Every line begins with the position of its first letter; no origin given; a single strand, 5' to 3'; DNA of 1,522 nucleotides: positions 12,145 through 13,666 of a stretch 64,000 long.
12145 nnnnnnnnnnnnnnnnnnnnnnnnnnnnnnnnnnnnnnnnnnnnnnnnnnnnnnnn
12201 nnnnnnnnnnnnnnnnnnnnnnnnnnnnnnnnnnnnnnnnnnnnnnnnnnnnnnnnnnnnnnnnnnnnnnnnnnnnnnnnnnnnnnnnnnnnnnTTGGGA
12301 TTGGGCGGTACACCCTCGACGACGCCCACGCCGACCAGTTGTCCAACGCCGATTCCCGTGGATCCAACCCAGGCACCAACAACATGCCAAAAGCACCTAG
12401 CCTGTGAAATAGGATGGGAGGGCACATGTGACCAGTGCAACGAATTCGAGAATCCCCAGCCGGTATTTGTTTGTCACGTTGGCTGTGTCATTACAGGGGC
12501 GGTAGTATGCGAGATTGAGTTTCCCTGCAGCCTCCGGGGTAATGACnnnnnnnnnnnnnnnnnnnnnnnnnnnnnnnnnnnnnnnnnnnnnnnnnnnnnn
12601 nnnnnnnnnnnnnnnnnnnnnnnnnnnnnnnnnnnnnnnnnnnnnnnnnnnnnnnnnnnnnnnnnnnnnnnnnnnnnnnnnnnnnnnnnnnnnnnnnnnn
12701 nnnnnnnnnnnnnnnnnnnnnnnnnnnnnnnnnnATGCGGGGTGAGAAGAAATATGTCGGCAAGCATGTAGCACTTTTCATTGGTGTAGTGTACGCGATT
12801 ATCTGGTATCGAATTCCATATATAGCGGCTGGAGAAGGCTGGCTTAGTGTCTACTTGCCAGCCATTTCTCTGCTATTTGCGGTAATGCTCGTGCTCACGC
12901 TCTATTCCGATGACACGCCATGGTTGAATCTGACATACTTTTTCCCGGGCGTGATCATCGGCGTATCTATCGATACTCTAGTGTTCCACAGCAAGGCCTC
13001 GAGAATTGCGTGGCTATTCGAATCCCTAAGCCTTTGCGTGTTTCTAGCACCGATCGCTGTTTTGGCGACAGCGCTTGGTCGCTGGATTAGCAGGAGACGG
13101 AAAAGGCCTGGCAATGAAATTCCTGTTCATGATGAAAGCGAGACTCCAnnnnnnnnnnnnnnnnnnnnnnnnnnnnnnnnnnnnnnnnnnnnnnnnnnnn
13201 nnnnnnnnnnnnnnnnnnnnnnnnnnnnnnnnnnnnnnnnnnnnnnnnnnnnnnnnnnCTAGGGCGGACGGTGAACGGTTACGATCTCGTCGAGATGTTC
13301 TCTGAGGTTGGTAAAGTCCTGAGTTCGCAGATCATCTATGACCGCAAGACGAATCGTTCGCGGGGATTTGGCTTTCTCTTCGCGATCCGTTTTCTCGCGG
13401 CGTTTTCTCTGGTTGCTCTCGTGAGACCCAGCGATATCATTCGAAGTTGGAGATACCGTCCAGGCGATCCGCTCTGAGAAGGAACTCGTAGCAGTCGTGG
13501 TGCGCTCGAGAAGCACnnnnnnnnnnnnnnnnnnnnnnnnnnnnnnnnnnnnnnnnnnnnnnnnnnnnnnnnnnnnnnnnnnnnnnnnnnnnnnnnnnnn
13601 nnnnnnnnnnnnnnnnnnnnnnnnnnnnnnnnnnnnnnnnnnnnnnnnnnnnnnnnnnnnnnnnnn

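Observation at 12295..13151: Candidate novel small Cys-rich Rhs C-terminal tip with adjacent putative immunity ORF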

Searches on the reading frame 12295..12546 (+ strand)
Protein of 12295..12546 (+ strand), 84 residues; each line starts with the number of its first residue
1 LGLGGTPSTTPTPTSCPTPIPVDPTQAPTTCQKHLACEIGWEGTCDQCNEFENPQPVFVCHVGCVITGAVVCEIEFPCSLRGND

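Call 5: search_protein_families(library=pfam, proteins=[window:12295-12546:+], max_evalue=0.1)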
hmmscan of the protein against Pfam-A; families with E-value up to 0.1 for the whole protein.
window:12295-12546:+ (84 aa): 0 families

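Call 11: search_protein_families(library=ncbifam, proteins=[window:12295-12546:+], max_evalue=0.1)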
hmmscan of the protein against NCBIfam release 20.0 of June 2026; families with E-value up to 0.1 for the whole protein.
window:12295-12546:+ (84 aa): 0 families

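Call 12: find_homologous_proteins(query=window:12337-12546:+, max_evalue=10)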
Query seq(70 aa): no candidate shares three 5-residue words with the query. No homologue found.

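Call 23: search_protein_representatives(protein=window:12337-12546:+)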
Query: 70 residues. Proteins with E-value up to 0.001 (for the whole library): 3; up to 1e-10: 1; up to 1e-30: 0. The best 3 are listed.
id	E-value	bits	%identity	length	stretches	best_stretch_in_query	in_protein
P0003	3.3e-16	75.3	62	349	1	2-64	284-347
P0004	3.9e-06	43.2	30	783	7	30-57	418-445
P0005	2.8e-04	37.3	44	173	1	3-64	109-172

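Call 25: find_encoding_contigs(protein=P0003, flank=10000)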
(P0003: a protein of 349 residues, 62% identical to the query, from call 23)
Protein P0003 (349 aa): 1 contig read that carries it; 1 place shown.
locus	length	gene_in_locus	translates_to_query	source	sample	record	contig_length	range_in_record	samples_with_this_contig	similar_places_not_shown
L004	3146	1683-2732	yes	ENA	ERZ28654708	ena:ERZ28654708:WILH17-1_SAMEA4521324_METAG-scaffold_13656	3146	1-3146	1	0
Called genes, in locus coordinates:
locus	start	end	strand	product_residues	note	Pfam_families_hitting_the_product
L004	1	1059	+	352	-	?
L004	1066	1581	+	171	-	-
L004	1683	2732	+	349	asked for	PF05593:RHS_repeat (faint), PF25023:TEN_YD-shell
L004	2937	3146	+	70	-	?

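Call 26: find_encoding_contigs(protein=P0005, flank=10000)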
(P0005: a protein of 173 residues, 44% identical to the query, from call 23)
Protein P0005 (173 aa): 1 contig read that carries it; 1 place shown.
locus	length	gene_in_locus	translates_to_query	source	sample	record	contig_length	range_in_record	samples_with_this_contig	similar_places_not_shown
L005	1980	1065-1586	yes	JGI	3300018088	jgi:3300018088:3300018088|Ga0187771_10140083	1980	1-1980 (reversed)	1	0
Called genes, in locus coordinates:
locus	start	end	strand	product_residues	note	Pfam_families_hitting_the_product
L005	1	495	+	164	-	?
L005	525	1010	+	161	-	-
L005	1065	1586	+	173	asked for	-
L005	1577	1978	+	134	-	?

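Call 37: find_related_loci(query=A2, collection=metagenome_contigs, flank=6000)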
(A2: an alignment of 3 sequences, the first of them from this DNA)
Query A2 (71 aa) in metagenome_contigs; peptide patterns used: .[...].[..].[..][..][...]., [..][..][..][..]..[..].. (x = any residue, [..] = any of these).
208 stretches matched a pattern; 4 encode a relative of the query (tblastn E <= 1e-3); 4 distinct loci.
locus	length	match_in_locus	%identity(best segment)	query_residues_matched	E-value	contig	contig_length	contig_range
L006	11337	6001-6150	64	16-65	4e-23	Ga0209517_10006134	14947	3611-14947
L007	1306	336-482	63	17-65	5e-22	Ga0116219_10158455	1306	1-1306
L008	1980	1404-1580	46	7-65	8e-11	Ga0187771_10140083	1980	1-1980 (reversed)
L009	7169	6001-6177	44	7-65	3e-9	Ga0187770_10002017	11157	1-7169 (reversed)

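Call 44: find_homologous_proteins(query=A2, max_evalue=1)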
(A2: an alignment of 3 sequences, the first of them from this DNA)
Query A2 (3 sequences): 3 candidates shared short words with the query, none scored E <= 1.

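Call 55: predict_structure(alignment_id=A2)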
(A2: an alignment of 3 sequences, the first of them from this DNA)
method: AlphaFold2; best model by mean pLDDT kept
length: 71 residues; sequences in the alignment: 3
mean_pLDDT: 40.9   pTM: 0.22
mean pLDDT of the five models: 40.9, 39.4, 35.7, 34.2, 29.9
residues with pLDDT >= 90: 0; 70-90: 0; 50-70: 3; < 50: 68
segments of 3 or more residues with pLDDT < 50: 1-6, 10-26, 28-71
pLDDT, mean of each block of 10 residues (from residue 1): 43 45 44 40 45 37 34 32
secondary structure, 60 per line:
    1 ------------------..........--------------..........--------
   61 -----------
elements in order: E19-28 E43-52

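Call 58: search_protein_families(library=pfam, proteins=[window:12304-12546:+], max_evalue=1)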
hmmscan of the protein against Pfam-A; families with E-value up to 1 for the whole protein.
seq(81 aa): 0 families

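Call 72: search_solved_structures(query=A2, max_evalue=10)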
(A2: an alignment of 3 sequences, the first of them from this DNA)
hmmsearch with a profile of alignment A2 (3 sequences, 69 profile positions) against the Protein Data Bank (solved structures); distinct sequences matched with E-value up to 10: 1.
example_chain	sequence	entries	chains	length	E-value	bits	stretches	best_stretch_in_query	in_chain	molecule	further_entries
2ldf_A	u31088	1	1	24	0.92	13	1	36-52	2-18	Sarafotoxin-m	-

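Call 74: search_protein_families(library=phrogs, proteins=[window:12304-12546:+], max_evalue=1)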
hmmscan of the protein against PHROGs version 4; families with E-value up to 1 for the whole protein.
window:12304-12546:+ (81 aa): 1 family
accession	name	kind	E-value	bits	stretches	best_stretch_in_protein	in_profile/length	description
phrog_15428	-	unknown function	0.031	15.3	1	3-44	50-90/168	-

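Call 75: search_protein_families(library=padloc, proteins=[window:12304-12546:+], max_evalue=1)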
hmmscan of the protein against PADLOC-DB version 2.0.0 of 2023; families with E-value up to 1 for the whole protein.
window:12304-12546:+ (81 aa): 0 families

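Call 80: find_related_loci(query=A2, collection=viral_contigs, flank=3000)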
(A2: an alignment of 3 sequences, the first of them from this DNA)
Query A2 (71 aa) in viral_contigs; peptide patterns used: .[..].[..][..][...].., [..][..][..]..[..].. (x = any residue, [..] = any of these).
23 stretches matched a pattern, but none encodes a relative of the query by tblastn (E <= 1e-3).

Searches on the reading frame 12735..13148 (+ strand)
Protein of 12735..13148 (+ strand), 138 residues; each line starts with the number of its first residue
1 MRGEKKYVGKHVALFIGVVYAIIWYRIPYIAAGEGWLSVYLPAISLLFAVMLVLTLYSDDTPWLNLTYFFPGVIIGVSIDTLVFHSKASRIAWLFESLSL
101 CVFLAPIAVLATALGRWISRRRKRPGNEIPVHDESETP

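Call 5: search_protein_families(library=pfam, proteins=[window:12735-13148:+], max_evalue=0.1)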
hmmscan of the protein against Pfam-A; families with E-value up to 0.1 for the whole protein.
window:12735-13148:+ (138 aa): 0 families

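Call 11: search_protein_families(library=ncbifam, proteins=[window:12735-13148:+], max_evalue=0.1)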
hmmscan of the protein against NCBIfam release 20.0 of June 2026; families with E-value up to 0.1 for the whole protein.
window:12735-13148:+ (138 aa): 0 families

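Call 14: find_homologous_proteins(query=window:12735-13148:+, max_evalue=10)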
Query window:12735-13148:+ (138 aa): 2 proteins with E <= 10 among 43 candidates.
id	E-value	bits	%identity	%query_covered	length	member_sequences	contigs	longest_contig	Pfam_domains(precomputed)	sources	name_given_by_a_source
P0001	2.4e-86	305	100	100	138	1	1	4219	-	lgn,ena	-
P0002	5.9e-43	164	65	90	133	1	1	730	-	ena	-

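Call 15: find_encoding_contigs(protein=P0001, flank=10000)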
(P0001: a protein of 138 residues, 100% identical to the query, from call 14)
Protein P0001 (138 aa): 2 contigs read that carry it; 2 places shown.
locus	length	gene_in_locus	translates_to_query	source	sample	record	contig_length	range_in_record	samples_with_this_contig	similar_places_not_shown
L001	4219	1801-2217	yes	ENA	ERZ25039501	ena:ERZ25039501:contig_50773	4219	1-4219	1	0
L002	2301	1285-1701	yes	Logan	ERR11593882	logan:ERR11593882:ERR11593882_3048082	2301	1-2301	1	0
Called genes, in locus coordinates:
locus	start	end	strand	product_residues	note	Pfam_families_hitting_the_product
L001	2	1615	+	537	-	?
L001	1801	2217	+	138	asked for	-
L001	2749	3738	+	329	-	PF05593:RHS_repeat (faint), PF25023:TEN_YD-shell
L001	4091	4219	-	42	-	?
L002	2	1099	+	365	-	?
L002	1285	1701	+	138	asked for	-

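Call 16: find_encoding_contigs(protein=P0002, flank=10000)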
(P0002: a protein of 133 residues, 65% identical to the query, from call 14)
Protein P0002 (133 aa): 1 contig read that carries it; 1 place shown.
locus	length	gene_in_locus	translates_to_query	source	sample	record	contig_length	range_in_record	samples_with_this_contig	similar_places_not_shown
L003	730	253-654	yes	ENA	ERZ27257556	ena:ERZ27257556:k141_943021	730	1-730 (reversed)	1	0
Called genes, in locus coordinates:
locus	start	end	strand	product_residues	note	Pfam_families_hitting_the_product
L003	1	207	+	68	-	?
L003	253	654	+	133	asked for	-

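Call 38: find_related_loci(query=A3, collection=genome_contigs, flank=6000)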
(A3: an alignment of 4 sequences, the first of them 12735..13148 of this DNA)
Query A3 (138 aa) in genome_contigs; peptide patterns used: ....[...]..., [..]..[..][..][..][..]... (x = any residue, [..] = any of these).
75 stretches matched a pattern, but none encodes a relative of the query by tblastn (E <= 1e-3).

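Call 68: predict_structure(alignment_id=A5)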
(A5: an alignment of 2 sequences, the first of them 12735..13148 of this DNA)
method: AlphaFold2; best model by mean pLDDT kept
length: 138 residues; sequences in the alignment: 2
mean_pLDDT: 55.2   pTM: 0.30
mean pLDDT of the five models: 55.2, 54.0, 52.0, 51.6, 50.3
residues with pLDDT >= 90: 0; 70-90: 2; 50-70: 91; < 50: 45
segments of 3 or more residues with pLDDT < 50: 1-5, 61-85, 130-137
pLDDT, mean of each block of 10 residues (from residue 1): 50 65 58 55 64 59 47 44 48 55 60 67 53 46
secondary structure, 60 per line:
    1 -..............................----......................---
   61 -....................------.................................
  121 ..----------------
elements in order: H2-31 H36-57 H62-81 H88-122

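Call 73: search_solved_structures(query=A3, max_evalue=10)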
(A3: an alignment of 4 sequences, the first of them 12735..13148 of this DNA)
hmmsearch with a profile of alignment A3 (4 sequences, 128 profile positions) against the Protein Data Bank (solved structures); distinct sequences matched with E-value up to 10: 1.
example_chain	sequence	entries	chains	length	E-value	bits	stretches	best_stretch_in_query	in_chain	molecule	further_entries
7ryc_O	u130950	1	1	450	0.82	12.8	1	8-68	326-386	Oxytocin receptor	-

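Call 74: search_protein_families(library=phrogs, proteins=[window:12735-13148:+], max_evalue=1)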
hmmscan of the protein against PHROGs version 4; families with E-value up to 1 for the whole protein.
window:12735-13148:+ (138 aa): 0 families

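Call 75: search_protein_families(library=padloc, proteins=[window:12735-13148:+], max_evalue=1)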
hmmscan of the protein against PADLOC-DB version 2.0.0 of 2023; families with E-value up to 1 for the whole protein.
window:12735-13148:+ (138 aa): 0 families

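Call 81: find_related_loci(query=A3, collection=viral_contigs, flank=3000)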
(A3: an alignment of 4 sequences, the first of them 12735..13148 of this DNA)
Query A3 (138 aa) in viral_contigs; peptide patterns used: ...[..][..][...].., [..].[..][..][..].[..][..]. (x = any residue, [..] = any of these).
20 stretches matched a pattern, but none encodes a relative of the query by tblastn (E <= 1e-3).

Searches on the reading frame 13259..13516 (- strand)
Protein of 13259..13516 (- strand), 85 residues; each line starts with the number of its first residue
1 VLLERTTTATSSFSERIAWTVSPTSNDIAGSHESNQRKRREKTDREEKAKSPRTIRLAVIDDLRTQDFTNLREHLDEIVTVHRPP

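Call 5: search_protein_families(library=pfam, proteins=[window:13259-13516:-], max_evalue=0.1)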
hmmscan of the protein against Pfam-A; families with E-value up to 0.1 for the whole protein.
window:13259-13516:- (85 aa): 1 family
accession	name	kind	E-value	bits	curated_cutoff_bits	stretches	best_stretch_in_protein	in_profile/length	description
PF08496.15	Peptidase_S49_N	-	0.089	13.3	27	1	34-83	72-121/147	Peptidase family S49 N-terminal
